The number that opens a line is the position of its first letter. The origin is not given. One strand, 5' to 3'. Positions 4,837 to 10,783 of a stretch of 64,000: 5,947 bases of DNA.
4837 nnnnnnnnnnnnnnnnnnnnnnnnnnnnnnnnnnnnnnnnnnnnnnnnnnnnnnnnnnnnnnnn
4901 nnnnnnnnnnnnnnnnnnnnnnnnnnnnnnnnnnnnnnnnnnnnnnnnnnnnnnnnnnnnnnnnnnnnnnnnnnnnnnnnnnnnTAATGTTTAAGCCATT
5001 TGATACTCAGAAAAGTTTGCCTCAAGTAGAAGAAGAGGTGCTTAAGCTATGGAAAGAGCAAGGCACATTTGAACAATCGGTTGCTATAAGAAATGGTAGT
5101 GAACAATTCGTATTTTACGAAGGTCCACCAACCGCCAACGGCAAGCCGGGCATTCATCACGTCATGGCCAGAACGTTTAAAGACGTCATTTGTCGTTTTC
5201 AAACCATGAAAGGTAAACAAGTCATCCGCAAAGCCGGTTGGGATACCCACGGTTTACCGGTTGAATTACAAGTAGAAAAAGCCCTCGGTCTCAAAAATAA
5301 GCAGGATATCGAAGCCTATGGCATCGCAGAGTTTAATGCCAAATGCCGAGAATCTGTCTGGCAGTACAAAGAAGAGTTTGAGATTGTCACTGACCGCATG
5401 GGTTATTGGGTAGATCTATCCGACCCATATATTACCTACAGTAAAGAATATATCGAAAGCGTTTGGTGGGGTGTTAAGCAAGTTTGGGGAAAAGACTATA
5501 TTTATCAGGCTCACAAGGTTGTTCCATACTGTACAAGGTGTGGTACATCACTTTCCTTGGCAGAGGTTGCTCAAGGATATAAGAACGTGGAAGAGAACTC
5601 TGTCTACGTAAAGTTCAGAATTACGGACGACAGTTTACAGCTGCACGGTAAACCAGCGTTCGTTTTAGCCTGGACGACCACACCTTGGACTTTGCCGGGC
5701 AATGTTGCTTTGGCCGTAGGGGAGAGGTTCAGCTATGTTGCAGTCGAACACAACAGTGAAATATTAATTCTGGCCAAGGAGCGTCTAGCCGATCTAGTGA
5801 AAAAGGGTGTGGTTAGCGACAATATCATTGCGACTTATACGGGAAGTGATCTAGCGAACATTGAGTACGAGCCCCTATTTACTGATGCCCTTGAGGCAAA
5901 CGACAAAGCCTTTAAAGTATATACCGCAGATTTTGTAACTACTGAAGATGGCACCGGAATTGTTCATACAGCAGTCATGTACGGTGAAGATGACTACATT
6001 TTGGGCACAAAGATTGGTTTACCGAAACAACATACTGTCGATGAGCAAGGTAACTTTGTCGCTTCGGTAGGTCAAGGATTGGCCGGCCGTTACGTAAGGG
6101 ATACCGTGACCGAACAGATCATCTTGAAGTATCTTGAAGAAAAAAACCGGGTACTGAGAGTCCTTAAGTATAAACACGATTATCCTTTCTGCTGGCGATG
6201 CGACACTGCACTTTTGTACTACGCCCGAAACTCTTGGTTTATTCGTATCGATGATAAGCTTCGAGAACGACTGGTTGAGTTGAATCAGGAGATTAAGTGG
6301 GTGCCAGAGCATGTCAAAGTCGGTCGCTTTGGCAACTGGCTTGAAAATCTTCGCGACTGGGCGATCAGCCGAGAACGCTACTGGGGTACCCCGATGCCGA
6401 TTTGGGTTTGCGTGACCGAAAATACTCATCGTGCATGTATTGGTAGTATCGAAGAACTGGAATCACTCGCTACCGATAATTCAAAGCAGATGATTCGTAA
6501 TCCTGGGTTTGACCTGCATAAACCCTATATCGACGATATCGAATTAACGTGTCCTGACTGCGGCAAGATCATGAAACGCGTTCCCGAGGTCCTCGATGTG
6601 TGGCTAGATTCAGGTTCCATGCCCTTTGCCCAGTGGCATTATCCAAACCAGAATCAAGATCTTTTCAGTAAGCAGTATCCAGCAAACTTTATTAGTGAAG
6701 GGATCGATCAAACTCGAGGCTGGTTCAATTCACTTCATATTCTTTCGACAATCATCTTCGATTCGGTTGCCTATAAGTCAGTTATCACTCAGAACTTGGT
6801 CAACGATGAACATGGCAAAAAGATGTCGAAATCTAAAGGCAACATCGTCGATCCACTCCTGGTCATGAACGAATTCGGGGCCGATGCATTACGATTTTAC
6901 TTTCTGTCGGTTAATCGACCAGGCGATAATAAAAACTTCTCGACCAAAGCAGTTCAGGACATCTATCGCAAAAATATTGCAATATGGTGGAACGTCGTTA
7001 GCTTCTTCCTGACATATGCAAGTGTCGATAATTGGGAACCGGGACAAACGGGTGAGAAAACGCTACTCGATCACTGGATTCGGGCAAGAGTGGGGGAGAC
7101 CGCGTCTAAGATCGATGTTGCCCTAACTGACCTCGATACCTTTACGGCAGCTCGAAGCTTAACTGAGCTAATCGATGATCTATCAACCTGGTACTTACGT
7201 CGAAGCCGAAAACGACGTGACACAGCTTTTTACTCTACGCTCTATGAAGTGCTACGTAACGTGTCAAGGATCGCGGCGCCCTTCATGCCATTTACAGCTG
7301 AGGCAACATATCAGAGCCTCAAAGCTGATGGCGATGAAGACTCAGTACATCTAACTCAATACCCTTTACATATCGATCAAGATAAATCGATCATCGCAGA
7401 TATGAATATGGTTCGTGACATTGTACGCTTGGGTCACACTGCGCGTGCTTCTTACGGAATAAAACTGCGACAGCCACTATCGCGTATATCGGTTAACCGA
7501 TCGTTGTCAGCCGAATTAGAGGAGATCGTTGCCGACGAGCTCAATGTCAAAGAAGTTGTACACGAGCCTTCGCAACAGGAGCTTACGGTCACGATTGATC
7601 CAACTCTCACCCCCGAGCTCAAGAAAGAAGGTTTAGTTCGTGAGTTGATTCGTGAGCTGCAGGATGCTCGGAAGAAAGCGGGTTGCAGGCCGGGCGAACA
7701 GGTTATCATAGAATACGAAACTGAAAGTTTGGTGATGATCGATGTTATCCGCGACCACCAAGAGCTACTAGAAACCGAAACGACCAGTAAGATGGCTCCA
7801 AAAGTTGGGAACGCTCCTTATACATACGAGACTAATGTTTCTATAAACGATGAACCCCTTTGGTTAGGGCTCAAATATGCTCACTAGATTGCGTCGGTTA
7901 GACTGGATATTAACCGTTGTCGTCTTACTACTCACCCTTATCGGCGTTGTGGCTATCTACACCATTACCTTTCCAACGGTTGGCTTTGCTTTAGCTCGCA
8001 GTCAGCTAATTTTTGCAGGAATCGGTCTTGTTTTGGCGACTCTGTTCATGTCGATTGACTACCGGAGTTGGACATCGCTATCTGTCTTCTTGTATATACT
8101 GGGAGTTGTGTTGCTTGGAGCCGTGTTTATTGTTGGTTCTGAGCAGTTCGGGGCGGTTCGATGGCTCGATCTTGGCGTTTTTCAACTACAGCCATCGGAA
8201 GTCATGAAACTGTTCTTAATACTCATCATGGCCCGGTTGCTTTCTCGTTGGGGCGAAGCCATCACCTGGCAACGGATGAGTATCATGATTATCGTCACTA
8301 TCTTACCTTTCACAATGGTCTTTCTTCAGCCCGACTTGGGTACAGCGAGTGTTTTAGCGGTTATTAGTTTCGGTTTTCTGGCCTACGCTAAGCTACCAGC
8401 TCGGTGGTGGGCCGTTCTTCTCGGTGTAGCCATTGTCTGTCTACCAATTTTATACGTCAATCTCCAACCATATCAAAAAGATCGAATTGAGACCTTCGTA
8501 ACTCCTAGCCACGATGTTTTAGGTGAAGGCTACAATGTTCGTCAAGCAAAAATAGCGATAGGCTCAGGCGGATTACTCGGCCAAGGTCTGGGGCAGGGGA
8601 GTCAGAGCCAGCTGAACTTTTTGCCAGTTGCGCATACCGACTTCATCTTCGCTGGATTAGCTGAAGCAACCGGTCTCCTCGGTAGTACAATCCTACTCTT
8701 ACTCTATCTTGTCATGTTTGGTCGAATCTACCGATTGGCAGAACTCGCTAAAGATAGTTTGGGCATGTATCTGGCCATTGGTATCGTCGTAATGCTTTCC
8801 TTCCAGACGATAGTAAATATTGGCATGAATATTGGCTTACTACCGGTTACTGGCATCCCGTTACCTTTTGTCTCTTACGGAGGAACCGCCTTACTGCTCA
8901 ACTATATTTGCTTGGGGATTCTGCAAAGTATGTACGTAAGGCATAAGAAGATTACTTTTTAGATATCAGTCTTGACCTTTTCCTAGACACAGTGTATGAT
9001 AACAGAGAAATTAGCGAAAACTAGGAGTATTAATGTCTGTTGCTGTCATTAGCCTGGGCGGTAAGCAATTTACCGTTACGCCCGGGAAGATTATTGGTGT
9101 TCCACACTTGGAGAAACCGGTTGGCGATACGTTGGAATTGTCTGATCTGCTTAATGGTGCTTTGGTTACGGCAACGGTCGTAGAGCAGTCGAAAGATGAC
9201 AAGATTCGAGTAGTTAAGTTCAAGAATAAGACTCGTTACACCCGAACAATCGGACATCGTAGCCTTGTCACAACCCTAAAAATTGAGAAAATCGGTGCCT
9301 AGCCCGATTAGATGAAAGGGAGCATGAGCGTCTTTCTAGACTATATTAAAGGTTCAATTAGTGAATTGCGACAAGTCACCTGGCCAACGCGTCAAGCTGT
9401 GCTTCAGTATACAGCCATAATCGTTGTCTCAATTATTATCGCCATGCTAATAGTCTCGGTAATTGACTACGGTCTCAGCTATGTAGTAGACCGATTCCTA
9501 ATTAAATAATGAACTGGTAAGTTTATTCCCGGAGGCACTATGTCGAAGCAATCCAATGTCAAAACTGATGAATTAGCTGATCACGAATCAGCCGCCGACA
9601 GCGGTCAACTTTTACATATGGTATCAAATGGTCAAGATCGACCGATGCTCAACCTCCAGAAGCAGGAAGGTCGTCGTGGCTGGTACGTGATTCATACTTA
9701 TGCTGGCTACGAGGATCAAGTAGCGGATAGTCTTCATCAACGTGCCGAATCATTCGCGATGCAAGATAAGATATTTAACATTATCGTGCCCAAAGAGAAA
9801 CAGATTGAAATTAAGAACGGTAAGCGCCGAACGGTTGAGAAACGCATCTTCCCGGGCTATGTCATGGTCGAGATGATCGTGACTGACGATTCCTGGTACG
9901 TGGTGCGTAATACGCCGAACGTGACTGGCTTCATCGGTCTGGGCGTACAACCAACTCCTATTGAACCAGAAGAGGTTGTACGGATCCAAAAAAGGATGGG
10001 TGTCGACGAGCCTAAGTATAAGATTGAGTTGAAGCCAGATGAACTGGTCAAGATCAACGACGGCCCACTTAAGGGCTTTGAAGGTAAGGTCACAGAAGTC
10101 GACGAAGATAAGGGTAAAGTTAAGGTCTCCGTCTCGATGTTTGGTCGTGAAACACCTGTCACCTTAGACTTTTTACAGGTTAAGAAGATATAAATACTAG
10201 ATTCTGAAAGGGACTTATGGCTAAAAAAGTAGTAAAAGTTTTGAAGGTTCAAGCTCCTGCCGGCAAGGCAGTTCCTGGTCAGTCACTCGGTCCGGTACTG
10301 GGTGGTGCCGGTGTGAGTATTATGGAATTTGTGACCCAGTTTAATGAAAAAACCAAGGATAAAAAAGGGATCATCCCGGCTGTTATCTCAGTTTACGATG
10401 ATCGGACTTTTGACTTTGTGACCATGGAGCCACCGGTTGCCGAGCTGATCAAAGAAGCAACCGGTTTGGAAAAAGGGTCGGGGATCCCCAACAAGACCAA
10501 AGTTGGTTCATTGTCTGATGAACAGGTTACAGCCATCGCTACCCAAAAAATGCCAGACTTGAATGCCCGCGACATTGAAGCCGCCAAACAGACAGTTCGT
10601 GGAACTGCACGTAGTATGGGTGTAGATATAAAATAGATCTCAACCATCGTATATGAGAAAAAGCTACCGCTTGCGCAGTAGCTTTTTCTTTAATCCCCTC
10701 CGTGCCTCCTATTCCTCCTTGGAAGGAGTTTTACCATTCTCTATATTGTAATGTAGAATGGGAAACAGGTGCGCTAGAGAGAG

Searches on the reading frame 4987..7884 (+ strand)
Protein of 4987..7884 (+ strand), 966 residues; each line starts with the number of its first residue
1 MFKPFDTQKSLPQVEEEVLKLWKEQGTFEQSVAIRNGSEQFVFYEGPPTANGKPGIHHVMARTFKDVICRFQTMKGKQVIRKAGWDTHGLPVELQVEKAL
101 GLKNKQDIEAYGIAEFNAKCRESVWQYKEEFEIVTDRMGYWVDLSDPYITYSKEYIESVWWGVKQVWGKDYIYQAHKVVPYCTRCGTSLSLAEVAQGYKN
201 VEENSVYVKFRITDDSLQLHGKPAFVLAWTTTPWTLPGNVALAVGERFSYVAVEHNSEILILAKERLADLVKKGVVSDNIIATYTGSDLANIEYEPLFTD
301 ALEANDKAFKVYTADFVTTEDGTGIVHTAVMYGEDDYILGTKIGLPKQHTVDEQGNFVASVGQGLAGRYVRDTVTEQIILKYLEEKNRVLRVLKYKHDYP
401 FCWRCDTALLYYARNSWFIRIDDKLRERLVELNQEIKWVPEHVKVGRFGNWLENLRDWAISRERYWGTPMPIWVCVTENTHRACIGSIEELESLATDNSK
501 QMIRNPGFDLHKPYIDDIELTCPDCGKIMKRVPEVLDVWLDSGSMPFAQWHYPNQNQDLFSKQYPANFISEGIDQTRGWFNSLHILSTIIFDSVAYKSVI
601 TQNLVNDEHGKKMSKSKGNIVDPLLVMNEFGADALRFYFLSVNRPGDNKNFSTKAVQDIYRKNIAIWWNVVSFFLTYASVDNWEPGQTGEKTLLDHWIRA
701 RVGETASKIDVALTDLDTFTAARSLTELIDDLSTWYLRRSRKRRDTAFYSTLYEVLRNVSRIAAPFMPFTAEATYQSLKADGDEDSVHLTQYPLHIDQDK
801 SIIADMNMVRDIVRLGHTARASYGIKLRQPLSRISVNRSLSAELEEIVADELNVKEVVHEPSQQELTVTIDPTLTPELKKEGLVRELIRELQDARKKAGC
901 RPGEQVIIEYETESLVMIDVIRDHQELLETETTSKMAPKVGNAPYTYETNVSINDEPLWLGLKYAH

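Call 55: search_protein_families(library=pfam, proteins=[window:4987-7884:+], max_evalue=0.0001)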
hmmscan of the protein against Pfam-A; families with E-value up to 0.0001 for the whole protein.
window:4987-7884:+ (966 aa): 4 families
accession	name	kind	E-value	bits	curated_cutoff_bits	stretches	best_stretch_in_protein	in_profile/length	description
PF00133.28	tRNA-synt_1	-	6.2e-124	414.4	22.7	1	18-643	2-406/414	tRNA synthetases class I (I, L, M and V)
PF08264.19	Anticodon_1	-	4.5e-26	91.9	25.1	1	695-832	1-145/148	Anticodon-binding domain of tRNA ligase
PF09334.17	tRNA-synt_1g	-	8.3e-19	68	20.1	2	609-665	324-380/391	tRNA synthetases class I (M)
PF19302.4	DUF5915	-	2.7e-14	53.6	27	1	863-962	97-192/195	Domain of unknown function (DUF5915)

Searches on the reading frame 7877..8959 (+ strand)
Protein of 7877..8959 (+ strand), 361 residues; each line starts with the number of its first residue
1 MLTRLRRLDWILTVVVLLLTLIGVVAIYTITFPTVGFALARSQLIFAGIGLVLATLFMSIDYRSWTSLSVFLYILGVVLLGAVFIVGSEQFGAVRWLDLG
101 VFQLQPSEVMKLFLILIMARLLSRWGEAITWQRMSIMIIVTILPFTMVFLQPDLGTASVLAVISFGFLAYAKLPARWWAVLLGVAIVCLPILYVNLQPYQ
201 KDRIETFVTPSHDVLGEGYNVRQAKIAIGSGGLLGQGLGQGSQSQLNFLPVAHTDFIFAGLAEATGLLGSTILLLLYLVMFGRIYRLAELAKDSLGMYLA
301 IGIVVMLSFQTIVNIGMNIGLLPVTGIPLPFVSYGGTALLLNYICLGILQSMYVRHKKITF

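Call 55: search_protein_families(library=pfam, proteins=[window:7877-8959:+], max_evalue=0.0001)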
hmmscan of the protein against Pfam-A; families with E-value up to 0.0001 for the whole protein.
window:7877-8959:+ (361 aa): 1 family
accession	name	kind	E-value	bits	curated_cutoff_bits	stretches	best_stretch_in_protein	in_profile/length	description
PF01098.24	FTSW_RODA_SPOVE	-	2.3e-93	313.5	26.4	1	11-354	3-352/356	Cell cycle protein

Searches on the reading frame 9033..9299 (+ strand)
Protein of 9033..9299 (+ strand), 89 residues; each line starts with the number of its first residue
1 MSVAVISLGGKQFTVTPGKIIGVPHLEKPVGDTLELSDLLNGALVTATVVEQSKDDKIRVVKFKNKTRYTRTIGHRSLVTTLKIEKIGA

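Call 55: search_protein_families(library=pfam, proteins=[window:9033-9299:+], max_evalue=0.0001)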
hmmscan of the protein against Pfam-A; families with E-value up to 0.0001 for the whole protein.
window:9033-9299:+ (89 aa): 1 family
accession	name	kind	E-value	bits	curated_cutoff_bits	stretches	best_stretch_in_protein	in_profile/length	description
PF00829.26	Ribosomal_L21p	-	4.4e-22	78.6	27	1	3-87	2-99/99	Ribosomal prokaryotic L21 protein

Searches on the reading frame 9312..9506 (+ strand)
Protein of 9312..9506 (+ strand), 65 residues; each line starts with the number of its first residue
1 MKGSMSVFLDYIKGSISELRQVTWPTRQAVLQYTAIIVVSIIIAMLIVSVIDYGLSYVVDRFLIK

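Call 55: search_protein_families(library=pfam, proteins=[window:9312-9506:+], max_evalue=0.0001)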
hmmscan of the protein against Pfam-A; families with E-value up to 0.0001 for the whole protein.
window:9312-9506:+ (65 aa): 1 family
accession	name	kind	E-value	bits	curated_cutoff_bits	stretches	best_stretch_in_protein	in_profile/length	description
PF00584.25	SecE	-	2.9e-17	62.8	22.7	1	10-63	2-54/55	SecE/Sec61-gamma subunits of protein translocation complex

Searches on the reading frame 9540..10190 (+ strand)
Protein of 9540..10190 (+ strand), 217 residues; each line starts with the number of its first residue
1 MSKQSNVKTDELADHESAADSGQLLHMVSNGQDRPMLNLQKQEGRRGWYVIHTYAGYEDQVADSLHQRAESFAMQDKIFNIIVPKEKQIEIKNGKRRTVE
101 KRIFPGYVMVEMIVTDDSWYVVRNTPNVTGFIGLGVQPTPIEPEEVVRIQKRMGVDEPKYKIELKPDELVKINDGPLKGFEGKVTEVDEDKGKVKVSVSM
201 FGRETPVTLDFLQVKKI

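Call 56: search_protein_families(library=pfam, proteins=[window:9540-10190:+], max_evalue=0.0001)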
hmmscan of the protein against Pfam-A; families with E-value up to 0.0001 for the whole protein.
window:9540-10190:+ (217 aa): 2 families
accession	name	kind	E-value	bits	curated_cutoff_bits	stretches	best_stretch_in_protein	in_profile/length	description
PF02357.24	NusG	-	7.7e-27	94.1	22.2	1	48-149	3-92/93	Transcription termination factor nusG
PF00467.35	KOW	-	1e-07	31.9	22.3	1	166-196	1-31/32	KOW motif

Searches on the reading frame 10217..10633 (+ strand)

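Call 56: search_protein_families(library=pfam, proteins=[window:10217-10633:+], max_evalue=0.0001)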
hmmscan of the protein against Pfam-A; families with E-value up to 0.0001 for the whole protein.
window:10217-10633:+ (139 aa): 2 families
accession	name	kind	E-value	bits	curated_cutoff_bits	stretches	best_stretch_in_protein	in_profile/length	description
PF00298.24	Ribosomal_L11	-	7.1e-24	84.5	21.4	1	71-138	2-69/69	Ribosomal protein L11, RNA binding domain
PF03946.19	Ribosomal_L11_N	-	3.8e-20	71.8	32.9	1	10-65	2-58/58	Ribosomal protein L11, N-terminal domain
